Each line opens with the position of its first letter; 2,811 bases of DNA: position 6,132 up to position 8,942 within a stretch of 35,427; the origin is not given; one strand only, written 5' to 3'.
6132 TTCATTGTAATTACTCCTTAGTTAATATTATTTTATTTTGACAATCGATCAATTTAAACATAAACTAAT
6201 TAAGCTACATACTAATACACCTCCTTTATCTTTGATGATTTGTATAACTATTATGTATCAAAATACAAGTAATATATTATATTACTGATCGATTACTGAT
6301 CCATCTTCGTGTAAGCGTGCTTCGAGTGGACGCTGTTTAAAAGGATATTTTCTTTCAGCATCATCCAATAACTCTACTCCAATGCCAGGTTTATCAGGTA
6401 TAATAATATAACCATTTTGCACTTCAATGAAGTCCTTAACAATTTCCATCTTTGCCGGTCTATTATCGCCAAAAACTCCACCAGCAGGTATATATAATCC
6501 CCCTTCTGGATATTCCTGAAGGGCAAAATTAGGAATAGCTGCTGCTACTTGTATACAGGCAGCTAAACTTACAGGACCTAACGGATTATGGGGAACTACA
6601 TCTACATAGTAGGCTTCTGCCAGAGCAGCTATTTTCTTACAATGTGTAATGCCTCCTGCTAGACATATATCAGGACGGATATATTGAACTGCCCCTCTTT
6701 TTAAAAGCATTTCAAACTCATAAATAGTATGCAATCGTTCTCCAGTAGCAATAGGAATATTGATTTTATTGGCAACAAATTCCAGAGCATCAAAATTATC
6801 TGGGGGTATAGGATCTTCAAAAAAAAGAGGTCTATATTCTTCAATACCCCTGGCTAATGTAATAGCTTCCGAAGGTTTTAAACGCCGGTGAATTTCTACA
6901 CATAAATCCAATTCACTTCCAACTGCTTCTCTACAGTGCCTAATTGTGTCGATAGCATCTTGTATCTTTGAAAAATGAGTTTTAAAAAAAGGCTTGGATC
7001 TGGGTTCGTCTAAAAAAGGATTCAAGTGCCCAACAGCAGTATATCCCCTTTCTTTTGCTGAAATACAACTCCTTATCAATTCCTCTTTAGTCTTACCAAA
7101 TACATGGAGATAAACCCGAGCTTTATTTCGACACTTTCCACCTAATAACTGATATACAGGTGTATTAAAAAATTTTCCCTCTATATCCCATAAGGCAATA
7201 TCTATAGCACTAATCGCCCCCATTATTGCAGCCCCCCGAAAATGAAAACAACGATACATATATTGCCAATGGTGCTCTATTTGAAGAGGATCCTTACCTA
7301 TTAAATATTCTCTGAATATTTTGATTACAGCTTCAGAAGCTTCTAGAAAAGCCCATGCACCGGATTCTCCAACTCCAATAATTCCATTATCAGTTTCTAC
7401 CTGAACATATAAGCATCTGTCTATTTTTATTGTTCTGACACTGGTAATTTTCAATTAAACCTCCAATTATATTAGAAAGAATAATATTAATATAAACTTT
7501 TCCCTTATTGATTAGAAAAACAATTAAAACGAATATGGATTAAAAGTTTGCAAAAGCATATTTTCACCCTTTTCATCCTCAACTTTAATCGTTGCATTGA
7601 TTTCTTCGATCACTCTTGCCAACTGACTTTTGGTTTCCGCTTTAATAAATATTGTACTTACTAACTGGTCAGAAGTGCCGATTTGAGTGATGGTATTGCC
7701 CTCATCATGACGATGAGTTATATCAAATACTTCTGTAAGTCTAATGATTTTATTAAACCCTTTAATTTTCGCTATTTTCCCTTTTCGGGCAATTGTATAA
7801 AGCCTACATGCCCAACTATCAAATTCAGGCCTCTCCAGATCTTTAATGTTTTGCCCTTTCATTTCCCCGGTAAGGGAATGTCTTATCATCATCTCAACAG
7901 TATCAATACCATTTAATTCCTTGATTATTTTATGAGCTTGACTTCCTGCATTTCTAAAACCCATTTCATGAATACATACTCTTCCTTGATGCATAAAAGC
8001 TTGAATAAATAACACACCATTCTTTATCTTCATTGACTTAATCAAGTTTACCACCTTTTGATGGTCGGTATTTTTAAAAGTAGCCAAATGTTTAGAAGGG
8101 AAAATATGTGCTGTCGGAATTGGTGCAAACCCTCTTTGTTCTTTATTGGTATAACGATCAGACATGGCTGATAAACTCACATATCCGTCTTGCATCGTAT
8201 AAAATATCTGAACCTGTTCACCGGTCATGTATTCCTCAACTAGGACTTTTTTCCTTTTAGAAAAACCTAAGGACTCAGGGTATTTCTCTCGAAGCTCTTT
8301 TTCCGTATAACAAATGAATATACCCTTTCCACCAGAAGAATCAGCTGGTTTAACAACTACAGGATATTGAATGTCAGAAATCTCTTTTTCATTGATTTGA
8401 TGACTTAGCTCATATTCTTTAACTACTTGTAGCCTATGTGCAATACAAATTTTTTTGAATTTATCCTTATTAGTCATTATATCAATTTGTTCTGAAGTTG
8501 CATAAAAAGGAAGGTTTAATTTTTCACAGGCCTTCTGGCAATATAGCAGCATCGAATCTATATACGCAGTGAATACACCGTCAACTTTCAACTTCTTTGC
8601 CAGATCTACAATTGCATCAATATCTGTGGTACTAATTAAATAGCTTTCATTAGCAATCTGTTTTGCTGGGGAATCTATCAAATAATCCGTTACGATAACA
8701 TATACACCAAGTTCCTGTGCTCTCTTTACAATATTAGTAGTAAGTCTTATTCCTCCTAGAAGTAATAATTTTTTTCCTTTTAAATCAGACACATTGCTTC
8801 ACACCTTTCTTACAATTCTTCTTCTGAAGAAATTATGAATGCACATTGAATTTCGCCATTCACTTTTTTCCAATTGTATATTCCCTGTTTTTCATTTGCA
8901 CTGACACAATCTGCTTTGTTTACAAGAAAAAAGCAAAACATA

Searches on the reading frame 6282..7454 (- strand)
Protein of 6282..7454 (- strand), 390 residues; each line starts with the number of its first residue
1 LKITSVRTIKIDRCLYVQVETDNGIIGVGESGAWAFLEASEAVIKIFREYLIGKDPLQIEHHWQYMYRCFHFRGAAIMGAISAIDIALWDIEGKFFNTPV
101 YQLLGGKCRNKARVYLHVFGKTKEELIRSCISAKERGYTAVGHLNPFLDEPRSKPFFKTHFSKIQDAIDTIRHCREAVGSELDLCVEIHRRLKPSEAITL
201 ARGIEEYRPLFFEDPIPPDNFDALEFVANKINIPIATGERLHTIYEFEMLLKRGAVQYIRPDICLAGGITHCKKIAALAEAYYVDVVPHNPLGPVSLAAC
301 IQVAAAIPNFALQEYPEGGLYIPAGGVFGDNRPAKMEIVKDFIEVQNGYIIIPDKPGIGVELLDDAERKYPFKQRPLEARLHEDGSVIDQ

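Call 4: search_protein_families(library=pfam, proteins=[window:6282-7454:-], max_evalue=0.01)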
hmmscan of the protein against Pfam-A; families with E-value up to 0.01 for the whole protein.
window:6282-7454:- (390 aa): 2 families
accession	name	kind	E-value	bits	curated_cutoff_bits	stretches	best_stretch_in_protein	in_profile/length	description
PF13378.12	MR_MLE_C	-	5.4e-59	200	29.4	1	157-365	18-218/219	Enolase C-terminal domain-like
PF02746.21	MR_MLE_N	-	5.3e-20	72.2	22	1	4-105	18-117/117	Mandelate racemase / muconate lactonizing enzyme, N-terminal domain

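Call 5: search_protein_families(library=ncbifam, proteins=[window:6282-7454:-], max_evalue=0.01)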
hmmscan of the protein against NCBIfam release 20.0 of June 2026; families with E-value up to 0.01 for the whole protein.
window:6282-7454:- (390 aa): 13 families
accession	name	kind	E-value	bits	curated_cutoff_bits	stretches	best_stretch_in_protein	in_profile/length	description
NF010624.0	PRK14017.1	equivalog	7.7e-99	331.3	311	1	1-371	1-361/382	galactonate dehydratase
NF043051.1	ManoateDhtManD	equivalog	2.4e-76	257.2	550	2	168-388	192-401/403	D-mannonate dehydratase ManD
NF011654.0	PRK15072.1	subfamily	1.2e-73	248.4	430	2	169-389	194-403/404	D-galactonate dehydratase family protein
NF040790.2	glucon_galact_dh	equivalog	2.2e-66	224.3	750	1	15-364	26-363/390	bifunctional D-gluconate/D-galactonate dehydratase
NF040866.1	AraD_Arch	equivalog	5.7e-48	163.8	650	1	17-370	37-369/372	arabinonate dehydratase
NF011968.0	PRK15440.1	equivalog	1.9e-34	119.2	393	1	9-373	54-394/395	L-rhamnonate dehydratase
NF047820.1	TalGalacDh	equivalog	1.7e-30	106.2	500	1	14-301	38-317/371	L-talarate/galactarate dehydratase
TIGR02534.1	mucon_cyclo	subfamily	3.3e-26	92.2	334.95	1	5-367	20-362/368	muconate/chloromuconate family cycloisomerase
NF043002.1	HProlDhtase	equivalog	1.2e-15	57.3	500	1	15-293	34-296/366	cis-3-hydroxy-L-proline dehydratase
NF041118.1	A_G_epim_Thtga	equivalog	3.1e-11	43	500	2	165-281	166-282/341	L-Ala-D/L-Glu epimerase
TIGR01928.1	menC_lowGC_arch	equivalog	9.1e-09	34.8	200.65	1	4-139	13-150/325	o-succinylbenzoate synthase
TIGR03247.1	glucar-dehydr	equivalog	2.5e-05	23.2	828.7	0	77-121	105-152/441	glucarate dehydratase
NF042940.1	racemase_DgcA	equivalog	2.6e-05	23.6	400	0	156-293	142-273/323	N-acetyl-D-Glu racemase DgcA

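Call 45: search_solved_structures(query=window:6282-7454:-, max_evalue=1e-30)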
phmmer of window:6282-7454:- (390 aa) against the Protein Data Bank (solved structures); distinct sequences matched with E-value up to 1e-30: 55.
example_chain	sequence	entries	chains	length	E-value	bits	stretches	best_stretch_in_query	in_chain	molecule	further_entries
3rr1_A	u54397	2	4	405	2e-64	221.4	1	2-387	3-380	Putative D-galactonate dehydratase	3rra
4e4u_A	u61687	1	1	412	6.9e-60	206.5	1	15-380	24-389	Mandalate racemase/muconate lactonizing enzyme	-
2gl5_A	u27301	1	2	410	5.3e-58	200.3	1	15-370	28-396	putative dehydratase protein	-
4e6m_A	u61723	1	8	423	6.4e-58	200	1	15-370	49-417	Putative dehydratase protein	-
4jn7_A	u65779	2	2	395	2.1e-54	188.4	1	15-368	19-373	ENOLASE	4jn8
3vcn_A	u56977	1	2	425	3.6e-54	187.6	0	171-388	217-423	MANNONATE DEHYDRATASE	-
4gme_A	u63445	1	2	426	3.6e-54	187.6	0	171-388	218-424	Mandelate racemase/muconate lactonizing enzyme family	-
3rcy_A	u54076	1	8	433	2.3e-53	185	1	15-381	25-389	Mandelate racemase/muconate lactonizing enzyme-like protein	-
3thu_A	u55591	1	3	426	3.5e-53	184.4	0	169-387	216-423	Mandelate racemase / muconate lactonizing enzyme family protein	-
3t4w_A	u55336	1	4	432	1.3e-51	179.2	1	15-382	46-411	Mandelate racemase/muconate lactonizing enzyme family protein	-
2pod_A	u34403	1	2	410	1.6e-50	175.7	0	146-370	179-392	Mandelate racemase / muconate lactonizing enzyme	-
2poz_A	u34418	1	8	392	4.9e-50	174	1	15-364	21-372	Putative dehydratase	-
3v3w_A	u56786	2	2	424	1.1e-49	172.8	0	16-141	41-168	Starvation sensing protein rspA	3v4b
2o56_A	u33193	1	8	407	2.2e-49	171.9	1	13-371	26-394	Putative mandelate racemase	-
4e4f_A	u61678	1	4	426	8.6e-49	169.9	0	175-386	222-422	MANNONATE DEHYDRATASE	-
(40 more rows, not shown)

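Call 47: find_homologous_proteins(query=window:6282-7454:-, max_evalue=1e-20)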
Query window:6282-7454:- (390 aa): 7982 proteins with E <= 1e-20 among 8000 candidates; the best 120 are listed.
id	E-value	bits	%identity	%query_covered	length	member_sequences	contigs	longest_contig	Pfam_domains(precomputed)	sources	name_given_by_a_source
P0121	2.3e-265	898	99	100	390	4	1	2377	PF13378.13,PF02746.22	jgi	-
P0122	9.9e-227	771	83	100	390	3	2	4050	PF13378.13,PF02746.22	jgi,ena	-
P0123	5.9e-185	633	70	100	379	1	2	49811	PF13378.13,PF02746.22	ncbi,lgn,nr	ncbi:MAG: galactonate dehydratase [Chloroflexi bacterium]|nr:galactonate dehydratase [Chloroflexota 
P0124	1.5e-184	632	69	100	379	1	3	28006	PF13378.13,PF02746.22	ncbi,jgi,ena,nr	ncbi:MAG TPA: galactonate dehydratase [Chloroflexota bacterium]|jgi:galactonate dehydratase|nr:galac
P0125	5.6e-183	627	69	100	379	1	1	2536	PF13378.13,PF02746.22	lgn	-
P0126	1.4e-182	625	68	100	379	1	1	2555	PF13378.13,PF02746.22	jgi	jgi:galactonate dehydratase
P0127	2.2e-182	625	68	100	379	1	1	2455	PF13378.13,PF02746.22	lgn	-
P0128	9.5e-182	623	67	100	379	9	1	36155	PF13378.13,PF02746.22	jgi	jgi:galactonate dehydratase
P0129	1.2e-181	622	68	100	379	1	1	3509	PF13378.13,PF02746.22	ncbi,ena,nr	ncbi:MAG: galactonate dehydratase [bacterium]|nr:galactonate dehydratase [bacterium]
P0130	2.1e-181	622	69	100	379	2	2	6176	PF13378.13,PF02746.22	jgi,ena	-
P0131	3.9e-181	621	68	100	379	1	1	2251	PF13378.13,PF02746.22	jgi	jgi:galactonate dehydratase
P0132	4.6e-181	620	69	100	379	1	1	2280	PF13378.13,PF02746.22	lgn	-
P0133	4.9e-181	620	67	100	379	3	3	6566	PF13378.13,PF02746.22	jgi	-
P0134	6.2e-181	620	68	100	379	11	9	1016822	PF13378.13,PF02746.22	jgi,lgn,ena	jgi:galactonate dehydratase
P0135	6.2e-181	620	68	100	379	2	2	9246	PF13378.13,PF02746.22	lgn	-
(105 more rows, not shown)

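Call 48: find_encoding_contigs(protein=P0122, flank=10000, max_places=4)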
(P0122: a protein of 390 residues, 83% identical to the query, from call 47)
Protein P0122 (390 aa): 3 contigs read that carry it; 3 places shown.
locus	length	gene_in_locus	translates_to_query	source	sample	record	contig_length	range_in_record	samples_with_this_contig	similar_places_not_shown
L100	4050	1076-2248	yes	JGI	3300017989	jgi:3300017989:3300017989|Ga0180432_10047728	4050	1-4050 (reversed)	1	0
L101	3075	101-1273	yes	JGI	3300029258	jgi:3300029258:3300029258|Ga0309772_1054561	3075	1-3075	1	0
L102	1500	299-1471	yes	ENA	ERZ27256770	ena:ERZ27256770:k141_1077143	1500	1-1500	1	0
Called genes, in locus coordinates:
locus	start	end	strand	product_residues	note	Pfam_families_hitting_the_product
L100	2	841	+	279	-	?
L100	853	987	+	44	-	-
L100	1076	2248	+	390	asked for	PF02746:MR_MLE_N, PF13378:MR_MLE_C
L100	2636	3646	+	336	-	PF16868:NMT1_3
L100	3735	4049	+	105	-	?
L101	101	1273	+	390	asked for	PF02746:MR_MLE_N, PF13378:MR_MLE_C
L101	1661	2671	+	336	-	PF16868:NMT1_3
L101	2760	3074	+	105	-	?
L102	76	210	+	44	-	-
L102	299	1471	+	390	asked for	PF02746:MR_MLE_N, PF13378:MR_MLE_C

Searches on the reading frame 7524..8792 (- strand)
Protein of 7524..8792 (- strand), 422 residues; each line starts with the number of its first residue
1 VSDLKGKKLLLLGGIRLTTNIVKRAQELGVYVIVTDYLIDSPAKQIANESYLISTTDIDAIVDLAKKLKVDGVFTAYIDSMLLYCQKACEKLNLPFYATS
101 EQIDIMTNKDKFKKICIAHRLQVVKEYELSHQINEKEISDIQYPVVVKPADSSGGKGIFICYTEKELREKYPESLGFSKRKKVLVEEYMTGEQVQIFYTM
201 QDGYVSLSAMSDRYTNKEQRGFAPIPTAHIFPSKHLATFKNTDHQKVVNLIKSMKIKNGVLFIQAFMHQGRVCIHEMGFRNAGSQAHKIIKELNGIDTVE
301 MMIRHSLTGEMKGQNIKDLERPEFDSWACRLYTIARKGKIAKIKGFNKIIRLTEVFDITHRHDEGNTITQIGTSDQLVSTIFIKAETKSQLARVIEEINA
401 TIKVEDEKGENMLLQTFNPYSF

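Call 4: search_protein_families(library=pfam, proteins=[window:7524-8792:-], max_evalue=0.01)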
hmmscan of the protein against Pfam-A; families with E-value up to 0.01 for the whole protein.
window:7524-8792:- (422 aa): 13 families
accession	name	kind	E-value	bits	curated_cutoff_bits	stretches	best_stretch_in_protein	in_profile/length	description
PF02786.22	CPSase_L_D2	-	2e-10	41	19.8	1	121-305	14-202/211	Carbamoyl-phosphate synthase L chain, ATP binding domain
PF14397.11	ATPgrasp_ST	-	9.8e-08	32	31.4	1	97-166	10-84/278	Sugar-transfer associated ATP-grasp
PF07478.18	Dala_Dala_lig_C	-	3.3e-07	30.5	24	1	130-196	24-88/204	D-ala D-ala ligase C-terminus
PF13535.11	ATP-grasp_4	-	4.8e-06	26.7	27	1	141-284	1-156/160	ATP-grasp domain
PF01071.24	GARS_A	-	7.2e-06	26.4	27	1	113-205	7-104/194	Phosphoribosylglycinamide synthetase, ATP-grasp (A) domain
PF18603.7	LAL_C2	-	1.5e-05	25.6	29.4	1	332-405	3-76/78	L-amino acid ligase C-terminal domain 2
PF18130.6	ATPgrasp_N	-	1.6e-05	25.8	27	1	24-96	3-81/81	ATP-grasp N-terminal domain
PF22660.2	RS_preATP-grasp-like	-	3.4e-05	24.6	27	1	8-70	3-65/98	Ribonucleotide synthetase preATP-grasp domain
PF02655.19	ATP-grasp_3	-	4.9e-05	23.9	23.2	1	131-221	20-101/160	ATP-grasp domain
PF21360.3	PylC-like_N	-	5.3e-05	23.7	27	1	19-82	10-78/96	PylC-like, N-terminal domain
PF02222.28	ATP-grasp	-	0.00026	21.2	27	1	135-280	23-162/179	ATP-grasp domain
PF18552.7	PheRS_DBD1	-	0.0029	17.8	26.2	0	233-260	21-48/59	PheRS DNA binding domain 1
PF08443.16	RimK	-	0.0097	16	21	1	129-190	23-83/188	RimK-like ATP-grasp domain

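Call 5: search_protein_families(library=ncbifam, proteins=[window:7524-8792:-], max_evalue=0.01)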
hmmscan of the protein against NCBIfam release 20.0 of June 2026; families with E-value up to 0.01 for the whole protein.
window:7524-8792:- (422 aa): 50 families (the best 25 are shown)
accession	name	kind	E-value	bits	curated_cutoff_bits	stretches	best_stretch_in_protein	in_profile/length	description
NF006766.0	PRK09288.1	equivalog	8.5e-19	67.6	339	1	6-190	12-199/396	formate-dependent phosphoribosylglycinamide formyltransferase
TIGR01142.1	purT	equivalog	1.8e-18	66.6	502.15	1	8-190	1-186/380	phosphoribosylglycinamide formyltransferase 2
TIGR01369.1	CPSaseII_lrg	equivalog_domain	8.8e-16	56.7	1027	1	57-330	617-888/1052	carbamoyl-phosphate synthase (glutamine-hydrolyzing) large subunit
NF053643.1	Ddl_archaea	equivalog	6e-15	55.1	500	1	9-304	3-293/367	putative pseudomurein biosynthesis ATP-grasp protein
NF002563.0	PRK02186.1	subfamily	2.1e-14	52.7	625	1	52-406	52-396/890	argininosuccinate lyase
NF041595.1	dap_A_syn_DdaF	equivalog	1.7e-13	50.1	840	1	50-400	58-411/424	dapdiamide A synthase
NF009554.0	PRK12999.1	equivalog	3.3e-12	45.1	965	1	19-174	18-188/1147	pyruvate carboxylase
TIGR01161.1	purK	equivalog_domain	5.9e-12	45.5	318.4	1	10-190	3-179/362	5-(carboxyamino)imidazole ribonucleotide synthase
NF004679.0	PRK06019.1-5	equivalog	1e-11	44.3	326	1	7-280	3-267/376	5-(carboxyamino)imidazole ribonucleotide synthase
NF003671.0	PRK05294.1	equivalog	1.6e-11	42.6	599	1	58-316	615-871/1058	carbamoyl-phosphate synthase large subunit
NF005543.0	PRK07206.1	subfamily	8.3e-11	41.2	302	1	53-393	54-399/416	hypothetical protein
NF004675.0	PRK06019.1-1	equivalog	2.5e-10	39.7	375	1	10-282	13-275/375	5-(carboxyamino)imidazole ribonucleotide synthase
NF006287.0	PRK08463.1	equivalog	2.7e-10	39.7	775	1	40-312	38-321/479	acetyl-CoA carboxylase subunit A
NF006406.0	PRK08654.1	equivalog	4.4e-10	38.7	739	1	44-304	42-313/499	acetyl-CoA carboxylase biotin carboxylase subunit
TIGR02068.2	cya_phycin_syn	equivalog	1.4e-09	36.6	850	1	103-196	208-301/862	cyanophycin synthetase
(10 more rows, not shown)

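Call 24: find_related_loci(query=window:7524-8792:-, collection=metagenome_contigs, flank=10000)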
Query window:7524-8792:- (422 aa) in metagenome_contigs; peptide patterns used: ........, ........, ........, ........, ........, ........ (x = any residue, [..] = any of these).
380 stretches matched a pattern; 7 encode a relative of the query (tblastn E <= 1e-3); 7 distinct loci.
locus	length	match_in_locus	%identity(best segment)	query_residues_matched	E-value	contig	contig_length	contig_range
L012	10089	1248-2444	74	20-418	0e+0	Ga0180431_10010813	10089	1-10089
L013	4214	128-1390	70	1-422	0e+0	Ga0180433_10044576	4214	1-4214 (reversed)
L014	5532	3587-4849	70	1-422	0e+0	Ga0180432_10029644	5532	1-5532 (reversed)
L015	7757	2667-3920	31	4-419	3e-71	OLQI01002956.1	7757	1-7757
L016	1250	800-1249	46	7-156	1e-38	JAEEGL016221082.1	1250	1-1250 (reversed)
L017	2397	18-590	31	227-418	4e-22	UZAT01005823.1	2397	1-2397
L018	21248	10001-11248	48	1-418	2e-136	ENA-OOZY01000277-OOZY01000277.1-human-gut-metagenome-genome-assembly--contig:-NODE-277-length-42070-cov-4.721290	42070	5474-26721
